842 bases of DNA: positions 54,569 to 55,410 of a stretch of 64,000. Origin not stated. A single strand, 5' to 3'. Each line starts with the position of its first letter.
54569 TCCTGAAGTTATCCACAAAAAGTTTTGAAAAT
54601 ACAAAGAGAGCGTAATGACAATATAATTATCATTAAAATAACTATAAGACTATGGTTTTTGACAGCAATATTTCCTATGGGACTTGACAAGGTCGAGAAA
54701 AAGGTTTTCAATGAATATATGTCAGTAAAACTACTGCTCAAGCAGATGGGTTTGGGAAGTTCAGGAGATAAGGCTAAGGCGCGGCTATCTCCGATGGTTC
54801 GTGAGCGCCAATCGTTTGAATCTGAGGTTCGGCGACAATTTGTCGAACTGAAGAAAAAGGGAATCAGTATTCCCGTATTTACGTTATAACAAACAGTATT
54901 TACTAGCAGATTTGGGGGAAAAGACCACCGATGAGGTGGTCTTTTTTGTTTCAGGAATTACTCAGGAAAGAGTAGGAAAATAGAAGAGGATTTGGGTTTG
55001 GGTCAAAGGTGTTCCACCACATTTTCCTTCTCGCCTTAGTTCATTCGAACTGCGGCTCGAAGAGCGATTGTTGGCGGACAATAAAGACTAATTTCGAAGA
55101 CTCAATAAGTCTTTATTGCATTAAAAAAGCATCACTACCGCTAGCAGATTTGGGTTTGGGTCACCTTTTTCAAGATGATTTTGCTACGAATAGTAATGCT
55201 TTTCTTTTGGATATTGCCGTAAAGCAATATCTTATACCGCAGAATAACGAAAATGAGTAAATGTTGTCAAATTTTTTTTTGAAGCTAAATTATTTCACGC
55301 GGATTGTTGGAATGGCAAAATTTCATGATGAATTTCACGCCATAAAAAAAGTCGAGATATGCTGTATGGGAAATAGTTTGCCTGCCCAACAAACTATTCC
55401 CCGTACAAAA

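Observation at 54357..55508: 1.15-kb AT-rich non-coding island with repeat families, a DnaA-box-like site, a small terminated ORF and a hairpin-rich structure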

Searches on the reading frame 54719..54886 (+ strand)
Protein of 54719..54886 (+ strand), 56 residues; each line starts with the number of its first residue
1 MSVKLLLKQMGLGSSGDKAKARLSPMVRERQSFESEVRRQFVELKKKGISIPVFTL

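Call 42: search_protein_families(library=ncbifam, proteins=[window:54719-54886:+], max_evalue=1)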
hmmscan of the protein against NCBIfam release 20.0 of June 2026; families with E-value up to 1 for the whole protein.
window:54719-54886:+ (56 aa): 0 families

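Call 43: search_solved_structures(query=A5, max_evalue=10)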
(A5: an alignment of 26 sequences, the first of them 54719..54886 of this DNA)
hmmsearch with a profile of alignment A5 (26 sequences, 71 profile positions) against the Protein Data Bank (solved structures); distinct sequences matched with E-value up to 10: 20.
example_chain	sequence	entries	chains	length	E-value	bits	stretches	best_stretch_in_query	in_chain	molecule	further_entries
5ubt_B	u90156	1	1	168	0.13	15.7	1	32-59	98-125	Phosphatidylinositol 3-kinase regulatory subunit alpha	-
5dxh_B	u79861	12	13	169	0.13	15.7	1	32-59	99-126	Phosphatidylinositol 3-kinase regulatory subunit alpha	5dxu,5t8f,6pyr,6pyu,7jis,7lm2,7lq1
5vlr_B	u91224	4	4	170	0.13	15.6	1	32-59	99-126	Phosphatidylinositol 3-kinase regulatory subunit alpha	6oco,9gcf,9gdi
6g6w_B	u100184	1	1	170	0.13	15.6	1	32-59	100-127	Phosphatidylinositol 3-kinase regulatory subunit alpha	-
9l3r_B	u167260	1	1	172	0.14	15.6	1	32-59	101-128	Phosphatidylinositol 3-kinase regulatory subunit alpha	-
6ocu_B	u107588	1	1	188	0.16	15.4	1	32-59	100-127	Phosphatidylinositol 3-kinase regulatory subunit alpha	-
2v1y_B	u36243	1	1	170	0.33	14.4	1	32-59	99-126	PHOSPHATIDYLINOSITOL 3-KINASE REGULATORY SUBUNIT ALPHA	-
5xgh_B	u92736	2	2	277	0.76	13.2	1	32-59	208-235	Phosphatidylinositol 3-kinase regulatory subunit alpha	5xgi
5xgj_B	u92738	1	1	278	0.76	13.2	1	32-59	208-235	Phosphatidylinositol 3-kinase regulatory subunit alpha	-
2rd0_B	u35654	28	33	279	0.77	13.2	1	32-59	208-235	Phosphatidylinositol 3-kinase regulatory subunit alpha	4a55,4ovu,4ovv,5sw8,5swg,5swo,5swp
7pg5_B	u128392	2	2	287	0.8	13.2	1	32-59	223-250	Phosphatidylinositol 3-kinase regulatory subunit alpha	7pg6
4jps_B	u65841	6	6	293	0.83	13.1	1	32-59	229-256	Phosphatidylinositol 3-kinase regulatory subunit alpha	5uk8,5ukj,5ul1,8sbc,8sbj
7tz7_B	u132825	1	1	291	0.83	13.1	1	32-59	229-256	Isoform 3 of Phosphatidylinositol 3-kinase regulatory subunit alpha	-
4zop_B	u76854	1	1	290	0.83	13.1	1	32-59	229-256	Phosphatidylinositol 3-kinase regulatory subunit alpha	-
8am0_B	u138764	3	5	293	0.83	13.1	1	32-59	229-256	Isoform 3 of Phosphatidylinositol 3-kinase regulatory subunit alpha | Phosphatidylinositol 3-kinase regulatory subunit alpha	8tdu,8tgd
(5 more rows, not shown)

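Call 45: predict_structure(alignment_id=A5)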
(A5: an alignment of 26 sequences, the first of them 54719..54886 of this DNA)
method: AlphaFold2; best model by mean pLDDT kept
length: 56 residues; sequences in the alignment: 26
mean_pLDDT: 77.1   pTM: 0.45
mean pLDDT of the five models: 77.1, 75.2, 73.9, 73.1, 73.1
residues with pLDDT >= 90: 21; 70-90: 17; 50-70: 18; < 50: 0
segments of 3 or more residues with pLDDT < 50: none
pLDDT, mean of each block of 10 residues (from residue 1): 68 54 81 93 91 74
secondary structure, 60 per line:
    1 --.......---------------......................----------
elements in order: H3-9 H25-46
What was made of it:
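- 54719..54889 (+): Gene for a 56-aa basic protein, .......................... (pI 10.7, no transmembrane segment); new family. AF2 predicts helices 3-9 and 25-46, pLDDT 77 (call 45).
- On Type I toxin-antitoxin (par/Fst-like): AF2 shows an amphipathic or charged helix, not a transmembrane segment (call 45).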

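Call 67: search_protein_representatives(alignment_id=A5)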
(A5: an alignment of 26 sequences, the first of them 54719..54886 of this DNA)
Query: 26 sequences, 71 profile positions. Proteins with E-value up to 0.001 (for the whole library): 75; up to 1e-10: 28; up to 1e-30: 0. The best 75 are listed.
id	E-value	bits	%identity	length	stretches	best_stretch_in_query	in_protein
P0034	7.0e-21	90.3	-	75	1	1-71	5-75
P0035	3.7e-18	81.5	-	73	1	1-71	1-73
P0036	1.2e-17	79.9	-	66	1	1-71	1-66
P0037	3.0e-17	78.6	-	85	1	1-71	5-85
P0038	4.2e-17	78.2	-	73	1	1-71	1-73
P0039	9.1e-17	77.1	-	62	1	12-71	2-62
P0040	1.2e-16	76.7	-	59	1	15-71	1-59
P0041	1.1e-15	73.6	-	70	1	19-71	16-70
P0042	1.9e-15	72.8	-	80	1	16-71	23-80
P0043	2.7e-15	72.4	-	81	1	1-71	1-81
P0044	2.9e-15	72.3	-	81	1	1-71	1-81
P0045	3.4e-15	72.0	-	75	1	1-71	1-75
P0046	6.6e-15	71.1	-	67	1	28-71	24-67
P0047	8.6e-15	70.8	-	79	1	7-71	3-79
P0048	1.6e-14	69.9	-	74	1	1-71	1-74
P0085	6.5e-07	45.5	-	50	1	32-71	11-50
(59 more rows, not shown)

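Call 70: find_homologous_proteins(query=A7, max_evalue=0.001)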
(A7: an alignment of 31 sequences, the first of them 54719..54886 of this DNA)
Query A7 (31 sequences) (56 aa, profile of the alignment): 592 proteins with E <= 0.001 among 8000 candidates; the best 120 are listed.
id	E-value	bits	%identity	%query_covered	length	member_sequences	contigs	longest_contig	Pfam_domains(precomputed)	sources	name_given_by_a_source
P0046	1.8e-20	91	49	100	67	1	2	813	-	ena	-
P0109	7.6e-20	89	49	96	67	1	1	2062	-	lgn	-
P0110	2.1e-19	87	62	66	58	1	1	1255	-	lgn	-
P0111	2.6e-19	87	61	73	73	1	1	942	-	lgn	-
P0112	5.9e-19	86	54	91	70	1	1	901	-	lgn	-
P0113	8.9e-19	85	49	91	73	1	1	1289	-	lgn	-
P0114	1.2e-18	85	51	100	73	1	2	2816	-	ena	-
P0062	1.8e-18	84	59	73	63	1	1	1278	-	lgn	-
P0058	2.1e-18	84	48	91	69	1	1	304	-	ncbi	-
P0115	2.2e-18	84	59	73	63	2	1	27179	-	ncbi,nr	ncbi:hypothetical protein HY086_00940 [Candidatus Gottesmanbacteria bacterium]|nr:hypothetical prote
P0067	2.6e-18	84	61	73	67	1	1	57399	-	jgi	jgi:hypothetical protein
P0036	3.1e-18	84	52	100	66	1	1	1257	-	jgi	jgi:hypothetical protein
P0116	3.7e-18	83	52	89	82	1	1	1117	-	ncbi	-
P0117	4.1e-18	83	53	100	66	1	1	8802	-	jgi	jgi:hypothetical protein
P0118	4.2e-18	83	46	100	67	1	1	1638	-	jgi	jgi:hypothetical protein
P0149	5.0e-17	80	59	73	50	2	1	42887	-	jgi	jgi:hypothetical protein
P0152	5.4e-17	80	50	100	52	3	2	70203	-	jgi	jgi:hypothetical protein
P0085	6.5e-17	79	53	68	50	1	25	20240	-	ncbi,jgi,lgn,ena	-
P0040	7.8e-17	79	63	73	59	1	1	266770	-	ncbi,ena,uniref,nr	ncbi:hypothetical protein A2Z33_03700 [Candidatus Gottesmanbacteria bacterium RBG_16_52_11]|uniref:U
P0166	9.6e-17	79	63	73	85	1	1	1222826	-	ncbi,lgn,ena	-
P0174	1.2e-16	78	54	96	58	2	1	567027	-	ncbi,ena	-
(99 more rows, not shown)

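Call 71: find_encoding_contigs(protein=P0040, flank=2500, max_places=2)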
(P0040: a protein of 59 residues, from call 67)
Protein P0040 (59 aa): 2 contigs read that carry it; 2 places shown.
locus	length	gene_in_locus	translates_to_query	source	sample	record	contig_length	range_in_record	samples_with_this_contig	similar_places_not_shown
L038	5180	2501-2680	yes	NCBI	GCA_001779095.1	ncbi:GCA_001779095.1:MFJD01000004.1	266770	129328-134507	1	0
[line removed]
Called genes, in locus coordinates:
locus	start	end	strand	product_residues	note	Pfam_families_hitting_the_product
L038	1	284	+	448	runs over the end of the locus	PF18073:Zn_ribbon_LapB, PF13481:AAA_25 (weak), PF03796:DnaB_C (faint), PF06745:ATPase, PF23442:DUF7125, PF13541:ChlI (weak)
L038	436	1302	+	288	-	PF01850:PIN, PF01938:TRAM (weak)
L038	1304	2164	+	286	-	-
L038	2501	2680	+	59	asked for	-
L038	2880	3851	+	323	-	PF00491:Arginase (weak)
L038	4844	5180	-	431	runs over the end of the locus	PF00890:FAD_binding_2 (weak), PF01266:DAO, PF01593:Amino_oxidase, PF07992:Pyr_redox_2 (faint), PF12831:FAD_oxidored (weak), PF13450:NAD_binding_8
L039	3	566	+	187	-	?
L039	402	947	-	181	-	-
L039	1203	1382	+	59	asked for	-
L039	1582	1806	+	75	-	?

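Call 72: find_encoding_contigs(protein=P0166, flank=2500, max_places=2)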
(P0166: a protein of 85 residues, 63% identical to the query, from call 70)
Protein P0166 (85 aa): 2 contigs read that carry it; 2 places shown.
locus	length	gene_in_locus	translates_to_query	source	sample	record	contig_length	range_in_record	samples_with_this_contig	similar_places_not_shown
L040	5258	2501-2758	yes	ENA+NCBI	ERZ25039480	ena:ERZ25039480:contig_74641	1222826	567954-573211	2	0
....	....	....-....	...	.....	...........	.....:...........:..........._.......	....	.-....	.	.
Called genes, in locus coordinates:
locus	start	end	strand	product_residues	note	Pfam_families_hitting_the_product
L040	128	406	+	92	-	PF13481:AAA_25 (faint)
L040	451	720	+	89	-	-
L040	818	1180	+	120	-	PF13541:ChlI, PF05362:Lon_C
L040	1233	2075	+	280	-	PF01850:PIN (weak), PF13638:PIN_4 (weak)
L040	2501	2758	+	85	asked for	-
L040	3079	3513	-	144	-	-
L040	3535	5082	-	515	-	PF13231:PMT_2 (weak)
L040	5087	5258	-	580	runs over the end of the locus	-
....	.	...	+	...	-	?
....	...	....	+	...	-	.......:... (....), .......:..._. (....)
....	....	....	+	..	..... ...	-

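Call 73: find_encoding_contigs(protein=P0174, flank=2500, max_places=2)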
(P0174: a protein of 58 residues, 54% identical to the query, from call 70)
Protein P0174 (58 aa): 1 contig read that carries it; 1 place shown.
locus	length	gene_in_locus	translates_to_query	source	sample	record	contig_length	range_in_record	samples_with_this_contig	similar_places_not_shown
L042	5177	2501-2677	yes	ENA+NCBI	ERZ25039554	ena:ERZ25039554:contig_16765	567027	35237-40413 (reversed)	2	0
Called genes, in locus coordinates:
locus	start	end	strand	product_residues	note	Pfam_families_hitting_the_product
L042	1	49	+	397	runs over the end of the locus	PF00575:S1, PF18614:RNase_II_C_S1 (faint), PF23459:S1_RRP5 (faint), PF00575:S1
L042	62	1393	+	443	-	PF18073:Zn_ribbon_LapB, PF06745:ATPase, PF13481:AAA_25, PF23442:DUF7125 (weak), PF13541:ChlI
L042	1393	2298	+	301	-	PF01850:PIN, PF13638:PIN_4 (weak)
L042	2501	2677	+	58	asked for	-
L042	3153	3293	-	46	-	-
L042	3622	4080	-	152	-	-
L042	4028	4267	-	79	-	-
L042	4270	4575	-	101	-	-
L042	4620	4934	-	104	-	PF00890:FAD_binding_2, PF01266:DAO, PF07992:Pyr_redox_2 (weak), PF12831:FAD_oxidored (weak), PF13450:NAD_binding_8, PF01593:Amino_oxidase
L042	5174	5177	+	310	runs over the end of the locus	PF01040:UbiA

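Call 74: find_encoding_contigs(protein=P0085, flank=2500, max_places=2)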
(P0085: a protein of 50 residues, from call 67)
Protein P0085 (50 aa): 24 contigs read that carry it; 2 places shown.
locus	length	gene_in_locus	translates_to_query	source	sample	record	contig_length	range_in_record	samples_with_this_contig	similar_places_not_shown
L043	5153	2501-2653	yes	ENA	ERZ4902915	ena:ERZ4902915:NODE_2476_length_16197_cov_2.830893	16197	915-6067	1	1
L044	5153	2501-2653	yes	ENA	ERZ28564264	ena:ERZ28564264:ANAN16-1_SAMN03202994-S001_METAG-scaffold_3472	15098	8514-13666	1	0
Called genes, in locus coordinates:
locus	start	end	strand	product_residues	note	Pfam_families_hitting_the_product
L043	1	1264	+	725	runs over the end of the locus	?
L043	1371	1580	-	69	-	-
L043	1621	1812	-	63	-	-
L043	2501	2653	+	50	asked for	-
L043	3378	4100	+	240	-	PF00535:Glycos_transf_2, PF10111:Glyco_tranf_2_2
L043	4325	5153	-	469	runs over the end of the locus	PF02366:PMT, PF13231:PMT_2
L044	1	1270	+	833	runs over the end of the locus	-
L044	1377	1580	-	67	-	-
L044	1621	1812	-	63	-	-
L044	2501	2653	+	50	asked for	-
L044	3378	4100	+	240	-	PF00535:Glycos_transf_2, PF10111:Glyco_tranf_2_2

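Call 83: find_related_loci(query=A7, collection=viral_contigs, flank=1500)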
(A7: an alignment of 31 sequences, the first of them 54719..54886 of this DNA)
Query A7 (56 aa) in viral_contigs; peptide patterns used: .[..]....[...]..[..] (x = any residue, [..] = any of these).
210 stretches matched a pattern, but none encodes a relative of the query by tblastn (E <= 1e-3).
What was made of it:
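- It is absent from viral contigs (call 83).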

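Call 90: find_encoding_contigs(protein=P0152, flank=2500, max_places=1)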
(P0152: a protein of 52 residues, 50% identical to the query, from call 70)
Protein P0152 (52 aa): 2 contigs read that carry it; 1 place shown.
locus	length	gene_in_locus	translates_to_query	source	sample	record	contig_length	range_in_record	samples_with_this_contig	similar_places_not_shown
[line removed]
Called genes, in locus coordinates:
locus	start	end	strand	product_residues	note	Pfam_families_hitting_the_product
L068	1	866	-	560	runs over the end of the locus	PF04616:Glyco_hydro_43 (weak)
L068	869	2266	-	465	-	-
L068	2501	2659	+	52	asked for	-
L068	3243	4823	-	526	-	PF13231:PMT_2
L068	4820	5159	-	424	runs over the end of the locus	PF07992:Pyr_redox_2 (weak), PF00070:Pyr_redox (weak), PF00890:FAD_binding_2 (weak), PF01266:DAO, PF12831:FAD_oxidored (weak), PF13450:NAD_binding_8, PF01593:Amino_oxidase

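Call 91: find_encoding_contigs(protein=P0149, flank=2500, max_places=1)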
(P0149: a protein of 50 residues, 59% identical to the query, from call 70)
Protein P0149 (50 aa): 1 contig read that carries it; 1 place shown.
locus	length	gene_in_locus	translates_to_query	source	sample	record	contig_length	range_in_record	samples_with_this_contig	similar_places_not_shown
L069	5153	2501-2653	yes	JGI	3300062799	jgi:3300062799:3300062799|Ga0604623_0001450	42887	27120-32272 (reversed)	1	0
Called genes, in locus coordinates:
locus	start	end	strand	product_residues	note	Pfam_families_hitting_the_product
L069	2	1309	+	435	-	PF18073:Zn_ribbon_LapB, PF13481:AAA_25, PF03796:DnaB_C (faint), PF06745:ATPase, PF23442:DUF7125, PF05362:Lon_C (weak), PF13541:ChlI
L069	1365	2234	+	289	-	-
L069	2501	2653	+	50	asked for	-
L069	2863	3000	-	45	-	-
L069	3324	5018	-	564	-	-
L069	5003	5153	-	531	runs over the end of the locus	-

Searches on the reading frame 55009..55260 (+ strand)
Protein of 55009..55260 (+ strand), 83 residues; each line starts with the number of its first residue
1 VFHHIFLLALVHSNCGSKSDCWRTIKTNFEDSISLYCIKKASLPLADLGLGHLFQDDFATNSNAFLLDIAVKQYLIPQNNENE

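Call 11: search_protein_families(library=pfam, proteins=[window:55009-55260:+], max_evalue=0.01)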
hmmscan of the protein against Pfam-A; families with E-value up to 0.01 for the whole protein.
window:55009-55260:+ (83 aa): 0 families
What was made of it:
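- Tried and rejected: The ORFs at 55009-55260 and 55261-55431 have no Pfam hit (call 11).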
